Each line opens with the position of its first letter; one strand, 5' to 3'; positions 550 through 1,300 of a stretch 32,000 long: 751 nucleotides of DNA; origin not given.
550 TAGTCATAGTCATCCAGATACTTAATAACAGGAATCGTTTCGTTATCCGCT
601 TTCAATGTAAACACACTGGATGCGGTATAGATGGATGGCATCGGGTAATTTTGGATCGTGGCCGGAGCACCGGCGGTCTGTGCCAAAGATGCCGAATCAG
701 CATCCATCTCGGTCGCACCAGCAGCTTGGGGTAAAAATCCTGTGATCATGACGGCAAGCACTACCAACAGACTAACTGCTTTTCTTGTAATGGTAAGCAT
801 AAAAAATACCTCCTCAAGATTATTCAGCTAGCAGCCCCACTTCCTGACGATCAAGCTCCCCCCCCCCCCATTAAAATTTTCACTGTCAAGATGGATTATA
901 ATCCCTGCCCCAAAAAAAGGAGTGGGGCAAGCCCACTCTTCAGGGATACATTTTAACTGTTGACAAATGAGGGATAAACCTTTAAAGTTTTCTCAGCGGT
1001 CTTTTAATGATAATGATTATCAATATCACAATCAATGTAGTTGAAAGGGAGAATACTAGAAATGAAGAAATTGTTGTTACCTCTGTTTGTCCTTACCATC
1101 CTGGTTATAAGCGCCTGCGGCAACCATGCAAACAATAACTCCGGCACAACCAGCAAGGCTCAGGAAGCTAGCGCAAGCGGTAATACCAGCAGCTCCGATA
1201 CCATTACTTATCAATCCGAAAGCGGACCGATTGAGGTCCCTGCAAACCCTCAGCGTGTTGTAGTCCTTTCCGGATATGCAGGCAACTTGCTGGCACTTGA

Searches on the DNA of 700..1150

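Call 6: search_rna_families(source=window, start=700, end=1150, threshold=evalue, max_evalue=10, show_alignments=3)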
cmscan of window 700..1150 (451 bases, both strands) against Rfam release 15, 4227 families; matches with E-value up to 10: 6.
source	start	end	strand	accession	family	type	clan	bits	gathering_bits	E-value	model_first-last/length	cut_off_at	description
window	911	1035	-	RF00444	PrrF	Gene; sRNA;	-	16.1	90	3.2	1-150/150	no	PrrF RNA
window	954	1034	-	RF01192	SNORD11B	Gene; snRNA; snoRNA; CD-box;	CL00103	15.6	50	9.1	1-87/87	no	Small nucleolar RNA SNORD11B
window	1085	1124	-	RF01370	CRISPR-DR57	Gene; CRISPR;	-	14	39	4.2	1-37/37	no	CRISPR RNA direct repeat element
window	908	1009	-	RF00558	L20_leader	Cis-reg; leader;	-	13.7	58.7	6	1-127/127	no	Ribosomal protein L20 leader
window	893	978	+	RF00171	Tombus_5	Cis-reg;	-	12.8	43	5.4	1-166/166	no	Tombusvirus 5' UTR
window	905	1025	-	RF03533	SQ1002_RNA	Gene; sRNA;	-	12.5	128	3.4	1-237/237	no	Clostridioides difficile sRNA SQ1002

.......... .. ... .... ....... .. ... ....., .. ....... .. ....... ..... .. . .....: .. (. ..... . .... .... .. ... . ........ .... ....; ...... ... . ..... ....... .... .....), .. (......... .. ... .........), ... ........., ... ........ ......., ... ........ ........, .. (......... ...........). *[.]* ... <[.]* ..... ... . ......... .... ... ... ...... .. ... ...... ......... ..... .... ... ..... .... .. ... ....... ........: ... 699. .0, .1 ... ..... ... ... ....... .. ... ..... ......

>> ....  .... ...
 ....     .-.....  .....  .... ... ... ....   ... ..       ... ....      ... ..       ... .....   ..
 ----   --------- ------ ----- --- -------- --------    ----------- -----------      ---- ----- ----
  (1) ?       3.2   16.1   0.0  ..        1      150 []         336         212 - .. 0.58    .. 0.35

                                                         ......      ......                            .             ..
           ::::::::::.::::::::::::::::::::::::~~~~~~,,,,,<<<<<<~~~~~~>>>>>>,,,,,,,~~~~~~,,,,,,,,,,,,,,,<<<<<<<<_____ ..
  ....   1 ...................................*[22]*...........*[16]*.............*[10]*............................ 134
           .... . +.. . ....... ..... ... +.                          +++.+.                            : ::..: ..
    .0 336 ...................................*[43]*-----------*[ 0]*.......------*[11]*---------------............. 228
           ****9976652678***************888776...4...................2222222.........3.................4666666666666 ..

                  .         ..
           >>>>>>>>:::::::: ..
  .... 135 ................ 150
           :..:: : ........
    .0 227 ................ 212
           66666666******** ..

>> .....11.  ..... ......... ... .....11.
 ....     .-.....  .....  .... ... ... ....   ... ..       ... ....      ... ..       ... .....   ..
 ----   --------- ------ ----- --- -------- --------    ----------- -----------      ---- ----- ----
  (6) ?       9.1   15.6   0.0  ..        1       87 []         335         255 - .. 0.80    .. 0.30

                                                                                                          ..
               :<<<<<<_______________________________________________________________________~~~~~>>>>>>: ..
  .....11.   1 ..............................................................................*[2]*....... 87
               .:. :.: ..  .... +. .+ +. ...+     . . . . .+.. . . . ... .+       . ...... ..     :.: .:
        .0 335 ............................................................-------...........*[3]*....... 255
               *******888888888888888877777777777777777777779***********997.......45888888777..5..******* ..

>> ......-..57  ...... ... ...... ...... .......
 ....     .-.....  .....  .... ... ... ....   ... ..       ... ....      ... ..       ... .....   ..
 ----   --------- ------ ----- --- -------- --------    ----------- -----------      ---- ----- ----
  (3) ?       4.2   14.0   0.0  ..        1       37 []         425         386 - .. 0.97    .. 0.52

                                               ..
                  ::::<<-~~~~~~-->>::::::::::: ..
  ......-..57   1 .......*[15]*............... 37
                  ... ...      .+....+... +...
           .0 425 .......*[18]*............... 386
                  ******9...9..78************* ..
